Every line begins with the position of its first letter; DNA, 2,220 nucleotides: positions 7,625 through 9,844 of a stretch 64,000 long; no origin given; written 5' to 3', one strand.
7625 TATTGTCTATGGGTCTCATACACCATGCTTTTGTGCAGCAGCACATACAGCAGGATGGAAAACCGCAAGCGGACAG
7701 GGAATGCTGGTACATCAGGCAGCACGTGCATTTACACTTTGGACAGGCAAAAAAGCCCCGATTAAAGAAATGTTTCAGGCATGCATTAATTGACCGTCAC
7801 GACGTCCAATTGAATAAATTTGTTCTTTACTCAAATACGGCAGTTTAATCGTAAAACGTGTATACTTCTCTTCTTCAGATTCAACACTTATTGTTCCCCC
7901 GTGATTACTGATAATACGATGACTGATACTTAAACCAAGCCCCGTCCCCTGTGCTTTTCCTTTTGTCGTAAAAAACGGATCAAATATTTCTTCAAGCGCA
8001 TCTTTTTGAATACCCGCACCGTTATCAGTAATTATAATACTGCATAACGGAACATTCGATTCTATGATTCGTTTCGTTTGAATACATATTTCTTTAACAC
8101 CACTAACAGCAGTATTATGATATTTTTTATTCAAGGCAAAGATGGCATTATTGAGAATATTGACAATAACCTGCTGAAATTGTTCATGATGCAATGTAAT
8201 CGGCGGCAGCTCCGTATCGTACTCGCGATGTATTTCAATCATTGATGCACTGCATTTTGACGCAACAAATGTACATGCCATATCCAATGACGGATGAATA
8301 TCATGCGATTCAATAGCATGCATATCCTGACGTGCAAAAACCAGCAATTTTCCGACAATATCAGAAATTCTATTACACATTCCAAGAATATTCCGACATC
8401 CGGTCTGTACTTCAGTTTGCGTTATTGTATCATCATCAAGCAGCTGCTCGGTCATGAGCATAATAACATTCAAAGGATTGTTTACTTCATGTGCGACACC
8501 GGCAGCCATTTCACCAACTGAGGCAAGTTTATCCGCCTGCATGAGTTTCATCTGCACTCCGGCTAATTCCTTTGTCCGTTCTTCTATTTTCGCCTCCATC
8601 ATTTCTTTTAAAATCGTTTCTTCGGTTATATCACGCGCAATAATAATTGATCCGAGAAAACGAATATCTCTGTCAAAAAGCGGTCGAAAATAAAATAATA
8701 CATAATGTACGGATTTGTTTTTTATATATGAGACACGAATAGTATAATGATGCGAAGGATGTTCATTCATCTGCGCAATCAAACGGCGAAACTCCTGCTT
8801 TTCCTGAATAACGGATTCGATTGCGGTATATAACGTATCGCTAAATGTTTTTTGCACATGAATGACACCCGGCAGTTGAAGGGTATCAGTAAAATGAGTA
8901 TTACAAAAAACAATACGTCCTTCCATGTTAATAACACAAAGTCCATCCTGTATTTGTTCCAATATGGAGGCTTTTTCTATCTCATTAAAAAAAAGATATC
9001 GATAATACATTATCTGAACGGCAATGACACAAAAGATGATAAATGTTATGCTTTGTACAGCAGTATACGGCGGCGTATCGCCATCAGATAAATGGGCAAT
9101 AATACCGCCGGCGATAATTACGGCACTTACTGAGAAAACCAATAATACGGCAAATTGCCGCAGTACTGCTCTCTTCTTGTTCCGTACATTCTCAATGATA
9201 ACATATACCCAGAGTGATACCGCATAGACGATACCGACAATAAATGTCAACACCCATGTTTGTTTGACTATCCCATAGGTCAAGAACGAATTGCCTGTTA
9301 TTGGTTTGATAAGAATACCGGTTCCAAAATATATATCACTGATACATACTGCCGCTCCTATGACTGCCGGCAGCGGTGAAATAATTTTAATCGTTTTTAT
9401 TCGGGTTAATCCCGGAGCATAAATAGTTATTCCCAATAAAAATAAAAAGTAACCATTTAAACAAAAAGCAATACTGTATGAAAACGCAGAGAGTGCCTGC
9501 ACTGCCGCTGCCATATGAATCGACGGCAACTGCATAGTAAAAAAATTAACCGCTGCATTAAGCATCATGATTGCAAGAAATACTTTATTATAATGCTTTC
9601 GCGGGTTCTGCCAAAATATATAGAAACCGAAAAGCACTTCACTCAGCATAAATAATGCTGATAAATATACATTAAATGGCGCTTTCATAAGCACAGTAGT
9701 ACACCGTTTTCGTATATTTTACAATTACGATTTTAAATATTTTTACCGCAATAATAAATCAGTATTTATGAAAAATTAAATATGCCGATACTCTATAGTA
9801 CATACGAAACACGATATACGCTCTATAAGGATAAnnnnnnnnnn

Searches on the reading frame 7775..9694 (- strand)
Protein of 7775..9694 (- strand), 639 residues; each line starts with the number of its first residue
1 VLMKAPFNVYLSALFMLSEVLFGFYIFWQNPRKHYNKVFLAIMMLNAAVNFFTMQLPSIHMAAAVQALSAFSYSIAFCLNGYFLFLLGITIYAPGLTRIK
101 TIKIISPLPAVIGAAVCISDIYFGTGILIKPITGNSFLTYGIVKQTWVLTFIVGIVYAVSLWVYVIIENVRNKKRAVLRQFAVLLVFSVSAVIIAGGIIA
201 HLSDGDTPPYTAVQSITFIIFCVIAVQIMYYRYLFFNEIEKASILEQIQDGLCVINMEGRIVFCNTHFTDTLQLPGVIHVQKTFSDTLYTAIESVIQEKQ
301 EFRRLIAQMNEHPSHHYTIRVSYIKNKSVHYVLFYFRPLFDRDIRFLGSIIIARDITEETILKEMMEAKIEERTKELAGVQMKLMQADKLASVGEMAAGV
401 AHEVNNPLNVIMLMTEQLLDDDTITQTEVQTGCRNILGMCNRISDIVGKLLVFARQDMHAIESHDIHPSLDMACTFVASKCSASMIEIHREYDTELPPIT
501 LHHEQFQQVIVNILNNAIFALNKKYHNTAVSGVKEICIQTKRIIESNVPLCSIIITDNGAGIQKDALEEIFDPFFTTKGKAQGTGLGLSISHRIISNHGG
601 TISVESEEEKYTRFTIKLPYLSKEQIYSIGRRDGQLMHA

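Call 95: search_protein_families(library=pfam, proteins=[window:7775-9694:-], max_evalue=0.00001)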
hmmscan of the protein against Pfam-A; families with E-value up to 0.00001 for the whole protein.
window:7775-9694:- (639 aa): 6 families
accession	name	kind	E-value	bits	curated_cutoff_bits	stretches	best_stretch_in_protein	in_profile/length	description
PF02518.31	HATPase_c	-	2.1e-22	80.1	26.4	1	504-620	4-109/111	Histidine kinase-, DNA gyrase B-, and HSP90-like ATPase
PF08448.16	PAS_4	-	1.1e-11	45.3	23.1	1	245-359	1-108/110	PAS fold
PF00512.31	HisKA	-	6.2e-10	39.4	26.9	1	394-457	3-64/66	His Kinase A (phospho-acceptor) domain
PF13426.13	PAS_9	-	4.7e-08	33.7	27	1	250-358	2-103/103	PAS domain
PF00989.32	PAS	-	1.4e-07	31.9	22.6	1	242-356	4-113/113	PAS fold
PF12860.13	PAS_7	-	1.1e-06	29.2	27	1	245-318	1-79/115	PAS fold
